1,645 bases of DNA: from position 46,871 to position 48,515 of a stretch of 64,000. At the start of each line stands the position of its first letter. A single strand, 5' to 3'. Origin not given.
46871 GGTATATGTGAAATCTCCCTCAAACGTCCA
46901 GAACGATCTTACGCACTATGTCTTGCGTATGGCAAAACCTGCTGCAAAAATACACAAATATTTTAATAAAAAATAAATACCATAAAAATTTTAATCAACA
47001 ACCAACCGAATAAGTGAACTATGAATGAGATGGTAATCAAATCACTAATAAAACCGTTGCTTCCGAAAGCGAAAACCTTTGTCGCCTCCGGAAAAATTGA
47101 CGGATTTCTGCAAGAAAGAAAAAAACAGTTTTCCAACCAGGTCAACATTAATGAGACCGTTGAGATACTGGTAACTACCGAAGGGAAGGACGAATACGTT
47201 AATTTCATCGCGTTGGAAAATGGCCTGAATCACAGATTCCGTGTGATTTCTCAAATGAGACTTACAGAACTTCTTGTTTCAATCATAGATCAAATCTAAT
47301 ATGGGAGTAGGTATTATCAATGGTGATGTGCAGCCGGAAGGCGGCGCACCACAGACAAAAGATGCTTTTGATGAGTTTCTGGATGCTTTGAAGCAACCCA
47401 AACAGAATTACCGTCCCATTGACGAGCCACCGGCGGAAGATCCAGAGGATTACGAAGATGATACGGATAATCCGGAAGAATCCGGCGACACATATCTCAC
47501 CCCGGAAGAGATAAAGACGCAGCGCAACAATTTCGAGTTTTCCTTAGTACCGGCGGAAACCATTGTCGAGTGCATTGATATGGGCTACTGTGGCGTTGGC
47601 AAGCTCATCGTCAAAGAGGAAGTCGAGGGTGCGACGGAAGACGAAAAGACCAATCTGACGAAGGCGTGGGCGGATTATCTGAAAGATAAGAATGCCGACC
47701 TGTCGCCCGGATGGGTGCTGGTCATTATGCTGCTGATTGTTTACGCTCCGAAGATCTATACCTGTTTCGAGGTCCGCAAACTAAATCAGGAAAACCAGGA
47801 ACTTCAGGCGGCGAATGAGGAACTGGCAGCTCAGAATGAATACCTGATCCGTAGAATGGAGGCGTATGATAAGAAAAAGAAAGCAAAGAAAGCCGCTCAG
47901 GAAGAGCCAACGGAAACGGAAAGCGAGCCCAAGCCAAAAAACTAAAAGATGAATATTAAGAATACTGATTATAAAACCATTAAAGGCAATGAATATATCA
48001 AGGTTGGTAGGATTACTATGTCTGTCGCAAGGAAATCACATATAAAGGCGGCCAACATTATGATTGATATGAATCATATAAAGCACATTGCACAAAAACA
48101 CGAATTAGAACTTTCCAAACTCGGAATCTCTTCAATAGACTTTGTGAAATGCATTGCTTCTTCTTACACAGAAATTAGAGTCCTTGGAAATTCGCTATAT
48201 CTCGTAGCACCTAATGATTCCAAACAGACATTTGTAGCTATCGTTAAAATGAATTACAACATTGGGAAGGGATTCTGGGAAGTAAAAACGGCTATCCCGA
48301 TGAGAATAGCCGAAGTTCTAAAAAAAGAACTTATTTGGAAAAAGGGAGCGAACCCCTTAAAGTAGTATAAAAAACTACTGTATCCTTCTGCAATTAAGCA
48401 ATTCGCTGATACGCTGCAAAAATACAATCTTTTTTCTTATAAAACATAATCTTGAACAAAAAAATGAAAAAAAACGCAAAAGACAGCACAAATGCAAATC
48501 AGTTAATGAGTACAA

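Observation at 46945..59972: Recurrent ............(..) promoter-like motif: twice on the coding strand and four times antisense just downstream of small genes; possible cis-antisense RNAs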

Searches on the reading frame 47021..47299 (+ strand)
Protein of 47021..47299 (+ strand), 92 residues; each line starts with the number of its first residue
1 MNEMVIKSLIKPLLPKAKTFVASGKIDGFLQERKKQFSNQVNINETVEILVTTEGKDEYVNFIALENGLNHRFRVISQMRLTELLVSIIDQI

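Call 11: search_protein_families(library=pfam, max_evalue=0.01, proteins=[window:47021-47299:+])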
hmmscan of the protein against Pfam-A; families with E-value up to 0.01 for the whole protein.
window:47021-47299:+ (92 aa): 0 families

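Call 12: search_protein_families(library=phrogs, max_evalue=0.001, proteins=[window:47021-47299:+])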
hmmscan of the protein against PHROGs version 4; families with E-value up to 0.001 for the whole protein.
window:47021-47299:+ (92 aa): 0 families

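Call 67: search_protein_families(library=padloc, max_evalue=0.01, proteins=[window:47021-47299:+])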
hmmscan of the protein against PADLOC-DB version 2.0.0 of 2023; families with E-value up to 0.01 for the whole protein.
window:47021-47299:+ (92 aa): 1 family
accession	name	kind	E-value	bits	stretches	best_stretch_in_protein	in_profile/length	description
PDLC04261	PDC-M01B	-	0.0071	14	1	27-89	209-264/304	-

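Call 80: find_encoding_contigs(protein=window:47021-47299:+, flank=1500, max_places=10)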
Protein window:47021-47299:+ (92 aa): no gene with exactly this product is on record in the collection.

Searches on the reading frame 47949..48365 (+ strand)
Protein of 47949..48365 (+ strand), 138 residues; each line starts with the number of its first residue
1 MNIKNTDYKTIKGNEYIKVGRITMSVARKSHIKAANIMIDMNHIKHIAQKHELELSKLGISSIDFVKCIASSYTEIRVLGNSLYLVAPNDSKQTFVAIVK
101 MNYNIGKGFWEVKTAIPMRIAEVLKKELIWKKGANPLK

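Call 11: search_protein_families(library=pfam, max_evalue=0.01, proteins=[window:47949-48365:+])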
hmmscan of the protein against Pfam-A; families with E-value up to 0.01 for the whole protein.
window:47949-48365:+ (138 aa): 1 family
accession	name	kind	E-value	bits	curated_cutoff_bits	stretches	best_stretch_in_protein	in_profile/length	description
PF18812.6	PBECR3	-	0.0041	17.5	30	1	18-81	2-70/115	phage-Barnase-EndoU-ColicinE5/D-RelE like nuclease3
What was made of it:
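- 47949..48365 (+): PBECR3-like gene (138 aa), upstream of site B. Pfam PBECR3 E = 0.004, below the curated cut-off (call 11).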

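Call 12: search_protein_families(library=phrogs, max_evalue=0.001, proteins=[window:47949-48365:+])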
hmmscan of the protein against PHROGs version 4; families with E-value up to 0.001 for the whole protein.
window:47949-48365:+ (138 aa): 0 families

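Call 20: find_related_loci(query=window:47949-48365:+, collection=viral_contigs, flank=3000)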
Query window:47949-48365:+ (138 aa) in viral_contigs; peptide patterns used: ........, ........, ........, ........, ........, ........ (x = any residue, [..] = any of these).
28 stretches matched a pattern, but none encodes a relative of the query by tblastn (E <= 1e-3).

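Call 22: find_encoding_contigs(protein=window:47949-48365:+, flank=6000, max_places=10)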
Protein window:47949-48365:+ (138 aa): 1 contig read that carries it; 1 place shown.
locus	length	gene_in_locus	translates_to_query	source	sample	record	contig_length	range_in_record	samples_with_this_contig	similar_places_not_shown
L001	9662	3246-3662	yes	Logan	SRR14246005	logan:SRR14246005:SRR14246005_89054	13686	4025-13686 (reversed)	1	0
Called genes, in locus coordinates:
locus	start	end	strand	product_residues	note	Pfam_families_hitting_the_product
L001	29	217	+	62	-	-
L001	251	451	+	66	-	-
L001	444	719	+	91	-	PF15738:YafQ_toxin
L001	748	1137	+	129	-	PF18498:DUF5618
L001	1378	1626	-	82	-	-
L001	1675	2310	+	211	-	PF10473:CENP-F_leu_zip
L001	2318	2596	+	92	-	-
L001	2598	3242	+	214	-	-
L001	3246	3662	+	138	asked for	-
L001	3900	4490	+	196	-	-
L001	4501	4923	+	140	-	-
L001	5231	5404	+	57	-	-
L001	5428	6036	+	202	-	-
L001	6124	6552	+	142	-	-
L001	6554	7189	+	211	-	-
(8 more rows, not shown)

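Call 32: find_homologous_proteins(query=window:47949-48365:+, max_evalue=0.001)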
Query window:47949-48365:+ (138 aa): 8 proteins with E <= 0.001 among 13 candidates.
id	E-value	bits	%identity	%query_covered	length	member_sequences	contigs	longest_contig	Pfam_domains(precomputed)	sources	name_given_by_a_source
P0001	1.2e-83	295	100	100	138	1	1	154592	-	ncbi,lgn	-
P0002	1.0e-27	114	48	94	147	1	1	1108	-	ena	-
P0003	1.2e-26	111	49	91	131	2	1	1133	-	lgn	-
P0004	8.5e-25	105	46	94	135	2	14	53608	-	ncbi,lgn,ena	-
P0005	6.0e-24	102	45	88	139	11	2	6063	-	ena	-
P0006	3.0e-23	100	46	85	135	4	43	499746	-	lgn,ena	-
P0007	4.3e-23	100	44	88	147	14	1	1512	-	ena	-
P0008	4.2e-19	87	42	86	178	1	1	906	-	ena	-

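Call 33: find_encoding_contigs(protein=P0006, flank=4000, max_places=6)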
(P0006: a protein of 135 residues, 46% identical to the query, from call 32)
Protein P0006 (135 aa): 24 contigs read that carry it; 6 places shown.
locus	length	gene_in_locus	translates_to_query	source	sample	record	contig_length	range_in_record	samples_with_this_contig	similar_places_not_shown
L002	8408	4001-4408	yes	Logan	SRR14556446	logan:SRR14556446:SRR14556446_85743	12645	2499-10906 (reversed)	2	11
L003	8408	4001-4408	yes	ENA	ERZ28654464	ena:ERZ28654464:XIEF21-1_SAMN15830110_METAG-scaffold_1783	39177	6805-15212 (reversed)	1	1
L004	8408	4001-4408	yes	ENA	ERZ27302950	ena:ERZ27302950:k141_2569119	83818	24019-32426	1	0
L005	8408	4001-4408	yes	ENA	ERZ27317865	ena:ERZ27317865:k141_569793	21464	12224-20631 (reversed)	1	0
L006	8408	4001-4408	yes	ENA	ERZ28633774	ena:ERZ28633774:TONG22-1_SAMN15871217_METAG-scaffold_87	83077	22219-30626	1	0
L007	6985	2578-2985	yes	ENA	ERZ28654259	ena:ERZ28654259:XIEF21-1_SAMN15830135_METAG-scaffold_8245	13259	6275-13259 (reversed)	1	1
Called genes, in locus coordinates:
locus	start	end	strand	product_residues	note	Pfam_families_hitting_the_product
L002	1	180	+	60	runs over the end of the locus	-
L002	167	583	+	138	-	PF01850:PIN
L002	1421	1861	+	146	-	-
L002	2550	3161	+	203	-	-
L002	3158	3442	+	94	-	-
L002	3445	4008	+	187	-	-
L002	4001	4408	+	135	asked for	-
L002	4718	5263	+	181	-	-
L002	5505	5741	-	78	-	-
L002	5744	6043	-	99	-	PF13711:DUF4160 (weak)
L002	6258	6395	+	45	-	-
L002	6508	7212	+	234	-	-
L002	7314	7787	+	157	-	-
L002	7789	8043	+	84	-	-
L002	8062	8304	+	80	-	-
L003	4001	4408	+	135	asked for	-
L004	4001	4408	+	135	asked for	-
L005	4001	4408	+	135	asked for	-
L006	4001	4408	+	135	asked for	-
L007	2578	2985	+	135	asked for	-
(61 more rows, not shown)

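Call 34: find_encoding_contigs(protein=P0004, flank=4000, max_places=6)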
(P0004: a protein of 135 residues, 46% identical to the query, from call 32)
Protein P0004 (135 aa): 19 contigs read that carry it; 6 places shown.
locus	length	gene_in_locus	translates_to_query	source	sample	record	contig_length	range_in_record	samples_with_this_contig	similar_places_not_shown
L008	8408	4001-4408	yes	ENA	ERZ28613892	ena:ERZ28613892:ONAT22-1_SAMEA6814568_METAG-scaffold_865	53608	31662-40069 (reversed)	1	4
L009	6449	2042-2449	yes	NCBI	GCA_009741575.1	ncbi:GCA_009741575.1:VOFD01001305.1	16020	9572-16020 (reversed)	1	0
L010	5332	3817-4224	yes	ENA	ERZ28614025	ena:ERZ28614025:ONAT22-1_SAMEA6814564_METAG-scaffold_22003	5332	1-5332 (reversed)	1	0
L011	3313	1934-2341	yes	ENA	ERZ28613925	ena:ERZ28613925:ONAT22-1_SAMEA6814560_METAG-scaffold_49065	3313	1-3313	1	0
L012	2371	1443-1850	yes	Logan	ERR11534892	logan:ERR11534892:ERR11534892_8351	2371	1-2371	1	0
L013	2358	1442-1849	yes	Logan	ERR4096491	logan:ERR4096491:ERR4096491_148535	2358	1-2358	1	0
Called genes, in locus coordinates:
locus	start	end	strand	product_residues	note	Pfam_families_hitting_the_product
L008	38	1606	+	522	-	-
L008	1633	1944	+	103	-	-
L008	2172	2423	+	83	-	-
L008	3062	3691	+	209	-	-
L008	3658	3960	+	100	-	-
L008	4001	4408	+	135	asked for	-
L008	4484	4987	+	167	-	-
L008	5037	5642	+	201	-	-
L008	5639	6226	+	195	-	-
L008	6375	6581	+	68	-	PF14053:DUF4248 (faint)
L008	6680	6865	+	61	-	-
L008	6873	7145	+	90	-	PF15738:YafQ_toxin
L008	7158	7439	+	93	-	-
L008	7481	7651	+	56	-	-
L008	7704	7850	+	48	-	-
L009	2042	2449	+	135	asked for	-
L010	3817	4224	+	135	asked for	-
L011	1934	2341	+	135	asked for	-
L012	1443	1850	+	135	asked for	-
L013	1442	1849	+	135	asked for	-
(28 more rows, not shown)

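Call 60: find_encoding_contigs(protein=P0005, flank=2500, max_places=4)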
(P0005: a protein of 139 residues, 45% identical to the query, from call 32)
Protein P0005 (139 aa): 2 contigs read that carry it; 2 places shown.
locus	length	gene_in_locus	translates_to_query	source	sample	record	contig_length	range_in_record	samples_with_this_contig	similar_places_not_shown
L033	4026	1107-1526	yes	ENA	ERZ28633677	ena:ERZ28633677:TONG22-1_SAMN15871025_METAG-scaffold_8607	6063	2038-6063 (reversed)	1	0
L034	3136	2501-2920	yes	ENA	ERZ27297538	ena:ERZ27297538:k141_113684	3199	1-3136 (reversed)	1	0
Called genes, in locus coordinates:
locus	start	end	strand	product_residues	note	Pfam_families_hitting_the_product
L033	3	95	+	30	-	?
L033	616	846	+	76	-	-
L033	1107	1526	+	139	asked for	-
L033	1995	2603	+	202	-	-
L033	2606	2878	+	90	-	-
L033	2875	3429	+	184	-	-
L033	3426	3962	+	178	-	-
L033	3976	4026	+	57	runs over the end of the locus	-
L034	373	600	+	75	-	-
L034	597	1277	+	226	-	-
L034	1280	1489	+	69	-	-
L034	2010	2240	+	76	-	-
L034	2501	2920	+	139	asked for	-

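Call 61: find_encoding_contigs(protein=P0007, flank=1500, max_places=3)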
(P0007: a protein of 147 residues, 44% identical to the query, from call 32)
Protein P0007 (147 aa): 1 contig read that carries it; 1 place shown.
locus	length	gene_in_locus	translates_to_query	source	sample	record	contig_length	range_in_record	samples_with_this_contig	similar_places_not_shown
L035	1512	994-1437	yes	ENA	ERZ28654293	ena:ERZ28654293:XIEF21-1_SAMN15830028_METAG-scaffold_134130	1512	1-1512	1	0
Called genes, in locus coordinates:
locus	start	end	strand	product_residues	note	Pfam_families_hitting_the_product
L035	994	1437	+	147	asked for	-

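Call 65: search_solved_structures(query=window:47949-48365:+, max_evalue=1)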
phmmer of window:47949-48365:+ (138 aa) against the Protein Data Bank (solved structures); distinct sequences matched with E-value up to 1: 4.
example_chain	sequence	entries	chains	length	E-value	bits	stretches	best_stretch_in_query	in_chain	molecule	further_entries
4r58_A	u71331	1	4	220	0.0013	22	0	36-69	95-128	Leucine Rich Repeat protein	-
4r5c_A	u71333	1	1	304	0.11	15.8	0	36-69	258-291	Leucine rich repeat protein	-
4cil_A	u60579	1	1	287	0.16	15.2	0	49-88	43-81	YOPM-CAP, INTERNALIN B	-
8qp7_A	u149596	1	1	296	0.23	14.7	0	49-88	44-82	Yop effector YopM,Internalin B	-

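Call 67: search_protein_families(library=padloc, max_evalue=0.01, proteins=[window:47949-48365:+])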
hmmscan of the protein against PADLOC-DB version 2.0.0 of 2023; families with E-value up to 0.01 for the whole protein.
window:47949-48365:+ (138 aa): 0 families

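Call 69: search_protein_families(library=pfam, alignment_id=A5, max_evalue=0.01)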
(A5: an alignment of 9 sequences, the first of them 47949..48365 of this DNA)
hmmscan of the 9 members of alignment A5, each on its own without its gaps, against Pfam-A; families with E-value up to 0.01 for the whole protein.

A. member 1, window:47949-48365:+ (138 aa): 1 family
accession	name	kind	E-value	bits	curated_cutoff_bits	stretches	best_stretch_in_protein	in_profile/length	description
PF18812.6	PBECR3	-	0.0041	17.5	30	1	18-81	2-70/115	phage-Barnase-EndoU-ColicinE5/D-RelE like nuclease3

B. families by the number of members that match (of 9 scanned): 2 families
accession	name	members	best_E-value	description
PF18812.6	PBECR3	5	4e-05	phage-Barnase-EndoU-ColicinE5/D-RelE like nuclease3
PF16845.11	SQAPI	1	4.6e-05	Aspartic acid proteinase inhibitor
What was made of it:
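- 47949..48365 (+): 5 of 9 family members hit PBECR3, best E = 4e-5 (call 69).
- On PBECR3 / BECR-fold RNase (for the two small upstream genes): 5 of 9 homologs match, best E = 4e-5 (call 69).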

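Call 82: list_cluster_members(proteins=[P0001, P0009, P0017])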
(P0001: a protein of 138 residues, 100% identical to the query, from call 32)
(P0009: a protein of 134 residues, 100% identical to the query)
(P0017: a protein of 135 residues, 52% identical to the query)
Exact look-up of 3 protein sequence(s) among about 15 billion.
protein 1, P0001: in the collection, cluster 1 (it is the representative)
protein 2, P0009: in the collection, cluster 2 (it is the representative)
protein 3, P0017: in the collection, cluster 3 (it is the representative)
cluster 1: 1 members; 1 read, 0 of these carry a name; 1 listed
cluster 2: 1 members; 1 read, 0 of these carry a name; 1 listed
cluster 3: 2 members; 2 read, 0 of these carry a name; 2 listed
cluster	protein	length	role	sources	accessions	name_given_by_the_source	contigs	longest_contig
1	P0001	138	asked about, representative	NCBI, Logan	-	-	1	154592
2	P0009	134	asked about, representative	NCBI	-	-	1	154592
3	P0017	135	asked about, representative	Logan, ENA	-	-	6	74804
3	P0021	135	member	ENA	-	-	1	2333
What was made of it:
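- Tried and rejected: Cluster look-up: it gave no organism name for the window (call 82).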

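Call 97: predict_structure(alignment_id=A5)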
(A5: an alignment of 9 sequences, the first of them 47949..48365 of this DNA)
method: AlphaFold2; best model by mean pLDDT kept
length: 138 residues; sequences in the alignment: 9
mean_pLDDT: 85.6   pTM: 0.78
mean pLDDT of the five models: 85.6, 85.2, 85.1, 85.0, 84.4
residues with pLDDT >= 90: 89; 70-90: 30; 50-70: 10; < 50: 9
segments of 3 or more residues with pLDDT < 50: 1-6
pLDDT, mean of each block of 10 residues (from residue 1): 45 77 94 95 90 84 92 94 89 87 95 93 94 66
secondary structure, 60 per line:
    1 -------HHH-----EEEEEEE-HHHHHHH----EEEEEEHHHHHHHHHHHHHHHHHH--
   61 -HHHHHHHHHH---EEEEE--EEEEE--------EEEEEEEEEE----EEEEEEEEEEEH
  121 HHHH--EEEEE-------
elements in order: E16-22 H24-30 E35-40 H41-58 H62-71 E75-79 E82-86 E95-104 E109-119 H120-124 E127-131

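Call 102: fold_search(model_id=the predicted structure, library=pdb)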
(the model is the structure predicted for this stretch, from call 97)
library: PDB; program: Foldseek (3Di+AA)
matches with E <= 10: 919; with E <= 0.001: 0
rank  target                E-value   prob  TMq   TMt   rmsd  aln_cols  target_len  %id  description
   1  3u97                  9.3e-02  0.93  0.38  0.61   4.4        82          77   13  1.1 Angstrom-resolution crystal structure of the Brucella abortus ribonuclease toxin, BrnT (released 2012-02-22)
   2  3nm7_A                3.2e-01  0.28  0.22  0.31   5.4        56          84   18  Crystal Structure of Borrelia burgdorferi Pur-alpha (released 2010-10-06)
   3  8th1_B                4.3e-01  0.12  0.26  0.27  13.3       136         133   12  Crystal Structure of the G3BP1 NTF2-like domain bound to the IDR1 of SARS-CoV-2 nucleocapsid protein D3L mutant (released 2023-12-27)
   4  9w3a_D                4.5e-01  0.11  0.23  0.26   8.1       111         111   14  Crystal structure of PfiAT toxin-antitoxin complex (released 2026-02-11)
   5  5uwb_A                4.8e-01  0.13  0.26  0.21   7.6        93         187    8  Re-refined 4FCZ: lipid-bound crystal structure of toluene-tolerance protein from Pseudomonas putida (released 2017-04-19)
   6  9w3a_C                4.8e-01  0.12  0.24  0.28   7.7       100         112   13  Crystal structure of PfiAT toxin-antitoxin complex (released 2026-02-11)
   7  3blz_A                5.1e-01  0.23  0.25  0.27   6.9        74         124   14  Crystal structure of a ntf2-like protein of unknown function (sbal_0622) from shewanella baltica os155 at 1.75 A resol (released 2007-12-25)
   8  2kc8_MODEL_1_A        5.1e-01  0.21  0.27  0.37   8.5        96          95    8  Structure of E. coli toxin RelE (R81A/R83A) mutant in complex with antitoxin RelBc (K47-L79) peptide (released 2009-03-17)
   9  8chu_A                5.1e-01  0.18  0.24  0.24  11.6        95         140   12  Crystal structure of human PURA repeat I-II K97E mutant (released 2024-02-21)
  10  3ecf_A                5.1e-01  0.14  0.23  0.24   6.5        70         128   13  Crystal structure of an ntf2-like protein (ava_4193) from anabaena variabilis atcc 29413 at 1.90 A resolution (released 2008-09-30)
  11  3msw                  5.5e-01  0.35  0.23  0.23   8.5        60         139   17  Crystal structure of a Protein with unknown function (BF3112) from Bacteroides fragilis NCTC 9343 at 1.90 A resolution (released 2010-06-09)
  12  4ebg_A                5.5e-01  0.18  0.27  0.35   7.4        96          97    9  Crystal structure of a DUF4467 family protein (SAV0303) from Staphylococcus aureus subsp. aureus Mu50 at 1.35 A resolu (released 2012-05-23)
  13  9ded                  5.5e-01  0.15  0.23  0.26  11.1       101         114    9  Designed protein n8 (released 2025-02-19)
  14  9oxe_A                5.8e-01  0.33  0.27  0.04   4.3        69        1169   17  CRYO-EM STRUCTURE OF the human mPSF IN COMPLEX WITH THE AGUAAA poly(A) signal (released 2025-11-26)
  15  3blz_F                5.8e-01  0.21  0.25  0.27   6.9        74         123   14  Crystal structure of a ntf2-like protein of unknown function (sbal_0622) from shewanella baltica os155 at 1.75 A resol (released 2007-12-25)
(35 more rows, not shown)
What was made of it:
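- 47949..48365 (+): Model pLDDT 85.6; best PDB match is the BrnT RNase toxin, probability 0.93, E = 0.09 (calls 97, 102).
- On PBECR3 / BECR-fold RNase (for the two small upstream genes): The confident model's best PDB hit is the BrnT RNase toxin, probability 0.93 but E = 0.09 (calls 97, 102).
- The PBECR3-like model resembles RelE/BrnT-type RNase toxins (call 102).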
